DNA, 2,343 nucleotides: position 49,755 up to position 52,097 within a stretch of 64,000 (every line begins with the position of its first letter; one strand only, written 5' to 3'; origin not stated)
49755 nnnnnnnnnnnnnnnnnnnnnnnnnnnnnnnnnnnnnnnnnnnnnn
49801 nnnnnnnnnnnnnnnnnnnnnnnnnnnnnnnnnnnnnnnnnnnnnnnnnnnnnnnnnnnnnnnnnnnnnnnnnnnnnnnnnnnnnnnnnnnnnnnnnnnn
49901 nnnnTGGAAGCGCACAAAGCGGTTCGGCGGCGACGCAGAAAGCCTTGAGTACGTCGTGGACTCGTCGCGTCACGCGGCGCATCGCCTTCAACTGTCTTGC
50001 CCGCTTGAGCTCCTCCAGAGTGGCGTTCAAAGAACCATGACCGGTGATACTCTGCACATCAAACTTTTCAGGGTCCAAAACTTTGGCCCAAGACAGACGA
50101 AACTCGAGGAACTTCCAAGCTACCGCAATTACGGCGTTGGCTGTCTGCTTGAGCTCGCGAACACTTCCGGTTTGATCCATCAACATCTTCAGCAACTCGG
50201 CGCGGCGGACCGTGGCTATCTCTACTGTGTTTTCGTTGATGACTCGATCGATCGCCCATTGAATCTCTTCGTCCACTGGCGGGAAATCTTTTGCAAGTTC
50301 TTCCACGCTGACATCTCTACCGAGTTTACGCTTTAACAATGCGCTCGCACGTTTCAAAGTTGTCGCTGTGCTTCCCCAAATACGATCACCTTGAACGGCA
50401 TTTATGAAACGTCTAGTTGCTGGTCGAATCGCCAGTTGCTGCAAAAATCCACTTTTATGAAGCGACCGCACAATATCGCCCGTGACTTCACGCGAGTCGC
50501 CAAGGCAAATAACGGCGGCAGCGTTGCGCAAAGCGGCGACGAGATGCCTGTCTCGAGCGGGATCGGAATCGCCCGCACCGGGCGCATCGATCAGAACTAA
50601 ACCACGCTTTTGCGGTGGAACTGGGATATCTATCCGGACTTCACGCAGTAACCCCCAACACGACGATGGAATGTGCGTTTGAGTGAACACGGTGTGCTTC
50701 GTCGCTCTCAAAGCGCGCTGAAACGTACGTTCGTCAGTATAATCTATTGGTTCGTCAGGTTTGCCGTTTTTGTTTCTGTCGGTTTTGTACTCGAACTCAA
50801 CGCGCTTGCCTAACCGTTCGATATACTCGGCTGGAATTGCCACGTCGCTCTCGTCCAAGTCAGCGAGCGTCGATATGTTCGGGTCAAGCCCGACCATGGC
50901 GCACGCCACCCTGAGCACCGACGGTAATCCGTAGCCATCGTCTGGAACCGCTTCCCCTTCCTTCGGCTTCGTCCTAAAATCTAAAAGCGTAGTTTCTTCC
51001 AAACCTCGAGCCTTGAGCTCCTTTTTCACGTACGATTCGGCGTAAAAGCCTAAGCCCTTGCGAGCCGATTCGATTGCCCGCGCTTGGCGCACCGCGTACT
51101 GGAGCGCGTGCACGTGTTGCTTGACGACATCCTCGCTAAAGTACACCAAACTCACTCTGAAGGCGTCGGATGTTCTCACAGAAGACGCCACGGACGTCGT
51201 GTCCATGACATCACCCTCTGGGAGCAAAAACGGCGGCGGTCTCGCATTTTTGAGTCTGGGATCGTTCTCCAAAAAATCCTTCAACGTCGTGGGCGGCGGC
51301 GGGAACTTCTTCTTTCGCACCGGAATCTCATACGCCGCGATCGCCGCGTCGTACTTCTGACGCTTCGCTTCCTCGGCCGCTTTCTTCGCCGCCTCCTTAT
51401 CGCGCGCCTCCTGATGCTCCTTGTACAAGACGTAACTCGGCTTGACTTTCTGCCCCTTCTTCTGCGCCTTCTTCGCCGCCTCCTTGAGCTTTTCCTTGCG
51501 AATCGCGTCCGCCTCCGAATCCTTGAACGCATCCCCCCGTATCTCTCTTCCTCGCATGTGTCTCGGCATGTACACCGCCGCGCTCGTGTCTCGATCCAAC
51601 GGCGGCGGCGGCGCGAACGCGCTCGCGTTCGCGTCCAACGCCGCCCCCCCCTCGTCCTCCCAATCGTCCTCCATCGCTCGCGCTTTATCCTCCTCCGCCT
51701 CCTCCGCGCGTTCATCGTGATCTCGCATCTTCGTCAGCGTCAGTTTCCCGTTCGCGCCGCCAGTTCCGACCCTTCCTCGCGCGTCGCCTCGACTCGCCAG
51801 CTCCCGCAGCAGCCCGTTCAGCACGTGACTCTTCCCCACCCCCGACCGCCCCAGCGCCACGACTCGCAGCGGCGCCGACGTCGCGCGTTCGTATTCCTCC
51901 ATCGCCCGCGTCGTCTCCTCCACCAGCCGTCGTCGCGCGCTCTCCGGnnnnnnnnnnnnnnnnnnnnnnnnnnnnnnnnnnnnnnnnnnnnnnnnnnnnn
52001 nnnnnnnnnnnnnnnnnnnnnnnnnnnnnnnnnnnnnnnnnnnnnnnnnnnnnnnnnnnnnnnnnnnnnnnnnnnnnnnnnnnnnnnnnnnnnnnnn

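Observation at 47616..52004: Very large GTPase with G-domain interrupted by a ~440-aa charged low-complexity insert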

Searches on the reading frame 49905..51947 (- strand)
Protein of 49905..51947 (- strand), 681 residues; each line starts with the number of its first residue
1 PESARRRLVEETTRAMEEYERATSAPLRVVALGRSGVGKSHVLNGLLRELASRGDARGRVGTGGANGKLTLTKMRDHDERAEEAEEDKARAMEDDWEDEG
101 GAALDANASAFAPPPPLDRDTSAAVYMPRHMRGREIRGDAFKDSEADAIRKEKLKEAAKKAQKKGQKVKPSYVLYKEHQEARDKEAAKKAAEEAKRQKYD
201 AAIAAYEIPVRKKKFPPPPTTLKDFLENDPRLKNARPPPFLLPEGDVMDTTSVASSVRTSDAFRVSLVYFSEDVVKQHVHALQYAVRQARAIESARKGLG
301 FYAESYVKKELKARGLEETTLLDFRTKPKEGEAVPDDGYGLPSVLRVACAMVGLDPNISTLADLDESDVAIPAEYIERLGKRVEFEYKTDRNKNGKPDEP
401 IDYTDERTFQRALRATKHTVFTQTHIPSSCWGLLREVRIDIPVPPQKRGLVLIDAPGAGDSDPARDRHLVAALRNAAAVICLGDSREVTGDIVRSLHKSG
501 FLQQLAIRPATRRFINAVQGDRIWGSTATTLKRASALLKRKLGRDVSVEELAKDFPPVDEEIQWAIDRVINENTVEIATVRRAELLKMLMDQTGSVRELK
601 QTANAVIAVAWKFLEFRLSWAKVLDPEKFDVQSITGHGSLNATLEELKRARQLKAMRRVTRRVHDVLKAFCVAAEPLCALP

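Call 53: predict_structure(alignment_id=A4)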
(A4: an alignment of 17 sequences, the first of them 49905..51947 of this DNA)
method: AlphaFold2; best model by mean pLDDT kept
length: 681 residues; sequences in the alignment: 17
mean_pLDDT: 73.9   pTM: 0.71
mean pLDDT of the five models: 73.9, 73.2, 72.6, 72.5, 72.6
residues with pLDDT >= 90: 73; 70-90: 390; 50-70: 129; < 50: 89
segments of 3 or more residues with pLDDT < 50: 55-65, 95-145, 230-239, 246-251, 592-598
pLDDT, mean of each block of 10 residues (from residue 1): 84 85 83 83 83 53 55 82 70 49 31 31 34 36 50 66 63 75 83 87 91 82 61 48 55 78 90 91 91 88 88 82 70 56 82 80 88 93 86 57 82 85 82 88 86 81 70 87 74 79 78 85 71 87 85 70 80 78 73 48 61 79 65 78 88 83 84 78 58
secondary structure, 60 per line:
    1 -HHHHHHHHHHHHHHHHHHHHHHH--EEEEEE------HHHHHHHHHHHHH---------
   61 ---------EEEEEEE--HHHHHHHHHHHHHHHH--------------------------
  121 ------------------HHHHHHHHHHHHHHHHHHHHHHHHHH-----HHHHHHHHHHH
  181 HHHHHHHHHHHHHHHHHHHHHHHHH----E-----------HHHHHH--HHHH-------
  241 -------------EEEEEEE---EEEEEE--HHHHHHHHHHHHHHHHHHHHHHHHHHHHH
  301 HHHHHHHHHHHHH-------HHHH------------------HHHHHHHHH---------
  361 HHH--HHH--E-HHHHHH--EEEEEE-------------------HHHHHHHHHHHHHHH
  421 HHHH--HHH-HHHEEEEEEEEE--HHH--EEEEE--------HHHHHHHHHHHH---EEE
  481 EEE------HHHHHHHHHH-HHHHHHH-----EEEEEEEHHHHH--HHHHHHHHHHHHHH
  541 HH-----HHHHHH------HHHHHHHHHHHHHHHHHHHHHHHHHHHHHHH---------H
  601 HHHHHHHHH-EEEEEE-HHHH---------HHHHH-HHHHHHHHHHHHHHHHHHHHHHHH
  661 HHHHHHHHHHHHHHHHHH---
elements in order (helices of 4 or more, strands of 3 or more residues): H2-24 E27-32 H39-51 E70-76 H79-94 H139-164 H170-205 H222-227 H230-233 E254-260 E264-269 H272-313 H321-324 H343-351 H373-378 E381-386 H406-424 E434-442 E450-454 H463-474 E478-483 H490-499 H501-507 E513-519 H520-524 H527-542 H548-553 H560-590 H600-609 E611-616 H618-621 H631-635 H637-678

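Call 63: search_solved_structures(query=A4, max_evalue=1, show_alignments=3)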
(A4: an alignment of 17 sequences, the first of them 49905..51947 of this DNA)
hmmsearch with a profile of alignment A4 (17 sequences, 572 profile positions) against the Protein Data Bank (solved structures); distinct sequences matched with E-value up to 1: 258 (the best 60 are shown).
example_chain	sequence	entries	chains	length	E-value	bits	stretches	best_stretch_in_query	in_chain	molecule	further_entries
5owv_A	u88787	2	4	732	9.1e-07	31.5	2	14-49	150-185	GTP-binding protein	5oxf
3j8g_X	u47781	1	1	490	7.4e-06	28.5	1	17-49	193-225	GTPase Der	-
1mky_A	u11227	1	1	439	1.5e-05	27.5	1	23-49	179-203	Probable GTP-binding protein engA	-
5dn8_A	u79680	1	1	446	2.2e-05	26.9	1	14-49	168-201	GTPase Der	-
8bwo_A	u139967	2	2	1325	2.5e-05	26.7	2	29-54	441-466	ATP-binding cassette sub-family C member 4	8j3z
8bjf_A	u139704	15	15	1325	2.5e-05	26.7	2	29-54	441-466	ATP-binding cassette sub-family C member 4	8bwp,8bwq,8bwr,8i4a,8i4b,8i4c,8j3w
8zbt_A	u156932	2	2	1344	2.6e-05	26.7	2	29-54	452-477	ATP-binding cassette sub-family C member 4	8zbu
8zbr_A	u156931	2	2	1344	2.6e-05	26.7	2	29-54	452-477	ATP-binding cassette sub-family C member 4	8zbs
8iz7_A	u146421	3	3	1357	2.7e-05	26.6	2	29-54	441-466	ATP-binding cassette sub-family C member 4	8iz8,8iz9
8iza_A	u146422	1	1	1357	2.8e-05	26.6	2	29-54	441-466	ATP-binding cassette sub-family C member 4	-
7aoi_XL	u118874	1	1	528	5.3e-05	25.6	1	11-58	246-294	GTP-binding protein, putative,mt-EngA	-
6yxx_EA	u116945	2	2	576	7e-05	25.3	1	11-58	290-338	mt-EngA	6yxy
6xrs_A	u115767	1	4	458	8.3e-05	25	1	11-52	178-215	GTPase Der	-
7vcf_G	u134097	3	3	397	8.8e-05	24.9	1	15-74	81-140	Toc34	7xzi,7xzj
8swn_A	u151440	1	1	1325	0.00012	24.5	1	27-53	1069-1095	ATP binding cassette subfamily C member 4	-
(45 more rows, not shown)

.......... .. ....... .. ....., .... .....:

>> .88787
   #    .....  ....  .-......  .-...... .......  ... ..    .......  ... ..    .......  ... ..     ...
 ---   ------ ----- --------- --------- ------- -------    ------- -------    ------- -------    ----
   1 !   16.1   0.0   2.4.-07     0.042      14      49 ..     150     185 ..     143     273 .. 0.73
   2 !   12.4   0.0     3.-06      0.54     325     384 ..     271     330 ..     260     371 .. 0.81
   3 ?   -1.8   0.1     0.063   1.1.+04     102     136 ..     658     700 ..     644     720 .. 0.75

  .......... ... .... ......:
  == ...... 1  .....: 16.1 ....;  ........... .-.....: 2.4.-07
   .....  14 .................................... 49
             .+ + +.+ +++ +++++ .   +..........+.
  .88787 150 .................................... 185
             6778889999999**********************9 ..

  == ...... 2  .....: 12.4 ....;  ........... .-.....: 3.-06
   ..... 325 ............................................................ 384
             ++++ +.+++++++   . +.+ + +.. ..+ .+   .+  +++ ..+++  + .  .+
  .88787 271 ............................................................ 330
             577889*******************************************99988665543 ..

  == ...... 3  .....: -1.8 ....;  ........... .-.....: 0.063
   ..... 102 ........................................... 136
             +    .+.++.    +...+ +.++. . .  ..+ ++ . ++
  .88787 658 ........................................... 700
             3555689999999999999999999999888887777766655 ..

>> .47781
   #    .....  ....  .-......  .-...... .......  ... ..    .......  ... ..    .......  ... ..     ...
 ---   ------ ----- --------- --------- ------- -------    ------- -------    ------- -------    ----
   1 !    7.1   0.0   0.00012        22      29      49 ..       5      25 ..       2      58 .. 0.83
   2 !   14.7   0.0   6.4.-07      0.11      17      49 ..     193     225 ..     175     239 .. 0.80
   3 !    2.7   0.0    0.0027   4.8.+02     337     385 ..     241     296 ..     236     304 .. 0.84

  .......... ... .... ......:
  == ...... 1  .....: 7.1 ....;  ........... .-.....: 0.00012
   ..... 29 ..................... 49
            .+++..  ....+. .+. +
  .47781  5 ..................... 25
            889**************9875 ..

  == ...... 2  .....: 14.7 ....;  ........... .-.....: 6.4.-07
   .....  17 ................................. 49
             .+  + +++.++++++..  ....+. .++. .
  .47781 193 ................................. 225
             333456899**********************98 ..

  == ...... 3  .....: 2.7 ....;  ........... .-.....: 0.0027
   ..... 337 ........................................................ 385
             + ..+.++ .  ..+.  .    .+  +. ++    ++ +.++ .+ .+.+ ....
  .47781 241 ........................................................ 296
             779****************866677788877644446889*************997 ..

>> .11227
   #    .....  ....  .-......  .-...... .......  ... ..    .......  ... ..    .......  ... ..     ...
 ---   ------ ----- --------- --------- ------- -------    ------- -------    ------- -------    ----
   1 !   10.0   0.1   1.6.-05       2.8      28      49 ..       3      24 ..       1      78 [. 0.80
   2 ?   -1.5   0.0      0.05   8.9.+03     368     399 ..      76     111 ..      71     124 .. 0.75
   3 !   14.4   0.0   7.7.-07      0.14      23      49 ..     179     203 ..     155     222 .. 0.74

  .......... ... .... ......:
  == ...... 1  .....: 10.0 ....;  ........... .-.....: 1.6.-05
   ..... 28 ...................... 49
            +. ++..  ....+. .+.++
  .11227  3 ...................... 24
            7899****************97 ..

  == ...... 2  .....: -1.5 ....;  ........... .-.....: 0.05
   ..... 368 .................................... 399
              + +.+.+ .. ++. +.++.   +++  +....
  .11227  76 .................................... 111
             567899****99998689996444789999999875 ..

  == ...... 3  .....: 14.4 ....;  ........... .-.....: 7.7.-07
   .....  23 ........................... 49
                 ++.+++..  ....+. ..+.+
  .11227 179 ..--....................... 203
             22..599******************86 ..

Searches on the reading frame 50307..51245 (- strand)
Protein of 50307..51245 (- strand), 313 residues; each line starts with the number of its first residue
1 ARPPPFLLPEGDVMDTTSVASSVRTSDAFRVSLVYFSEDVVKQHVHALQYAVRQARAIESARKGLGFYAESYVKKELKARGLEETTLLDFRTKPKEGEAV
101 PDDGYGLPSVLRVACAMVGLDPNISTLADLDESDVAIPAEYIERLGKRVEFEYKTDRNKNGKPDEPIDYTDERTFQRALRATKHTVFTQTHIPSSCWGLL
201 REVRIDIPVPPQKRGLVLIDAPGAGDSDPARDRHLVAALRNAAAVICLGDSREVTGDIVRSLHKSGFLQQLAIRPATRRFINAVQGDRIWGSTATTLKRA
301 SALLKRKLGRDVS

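Call 38: find_homologous_proteins(query=A3, max_evalue=0.001)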
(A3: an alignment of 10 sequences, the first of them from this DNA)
Query A3 (10 sequences) (313 aa, profile of the alignment): 9 proteins with E <= 0.001 among 8000 candidates.
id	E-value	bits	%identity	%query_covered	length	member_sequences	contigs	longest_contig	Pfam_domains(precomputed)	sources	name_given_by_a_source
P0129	3.7e-67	245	38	26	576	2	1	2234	PF01926.30,PF00350.30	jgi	jgi:GTP-binding protein EngB required for normal cell division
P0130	4.1e-49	186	35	26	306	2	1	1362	-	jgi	jgi:hypothetical protein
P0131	2.9e-38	150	98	45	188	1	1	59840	-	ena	-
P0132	4.4e-35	140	27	27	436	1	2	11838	PF01926.30,PF00350.30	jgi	jgi:hypothetical protein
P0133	9.9e-35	138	23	49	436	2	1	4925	PF01926.30,PF00350.30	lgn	-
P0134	1.1e-34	138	28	26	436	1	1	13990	PF01926.30,PF00350.30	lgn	-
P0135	1.7e-32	131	26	27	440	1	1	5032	PF01926.30,PF00350.30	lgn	-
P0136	1.5e-21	95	24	27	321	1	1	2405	-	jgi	jgi:hypothetical protein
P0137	4.7e-21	93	29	18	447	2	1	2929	PF00350.30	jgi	jgi:hypothetical protein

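Call 69: search_protein_families(library=ncbifam, proteins=[P0132], max_evalue=0.01)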
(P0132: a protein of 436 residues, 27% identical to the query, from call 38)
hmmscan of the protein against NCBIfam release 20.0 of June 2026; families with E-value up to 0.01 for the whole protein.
P0132 (436 aa): 3 families
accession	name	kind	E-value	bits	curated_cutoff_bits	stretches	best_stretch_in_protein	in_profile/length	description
TIGR03598.1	GTPase_YsxC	equivalog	0.00017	21.4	124.45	0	45-65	19-39/186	ribosome biogenesis GTP-binding protein YihA/YsxC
NF000908.1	PRK00089.1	equivalog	0.0023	17.3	237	0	47-65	6-24/291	GTPase Era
TIGR03594.1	GTPase_EngA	equivalog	0.0071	15.4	306.7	0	41-65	172-196/432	ribosome biogenesis GTPase Der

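Call 70: search_protein_families(library=padloc, proteins=[P0132], max_evalue=0.01)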
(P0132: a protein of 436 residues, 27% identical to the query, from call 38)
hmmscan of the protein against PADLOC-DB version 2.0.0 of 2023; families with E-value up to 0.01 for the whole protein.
P0132 (436 aa): 0 families
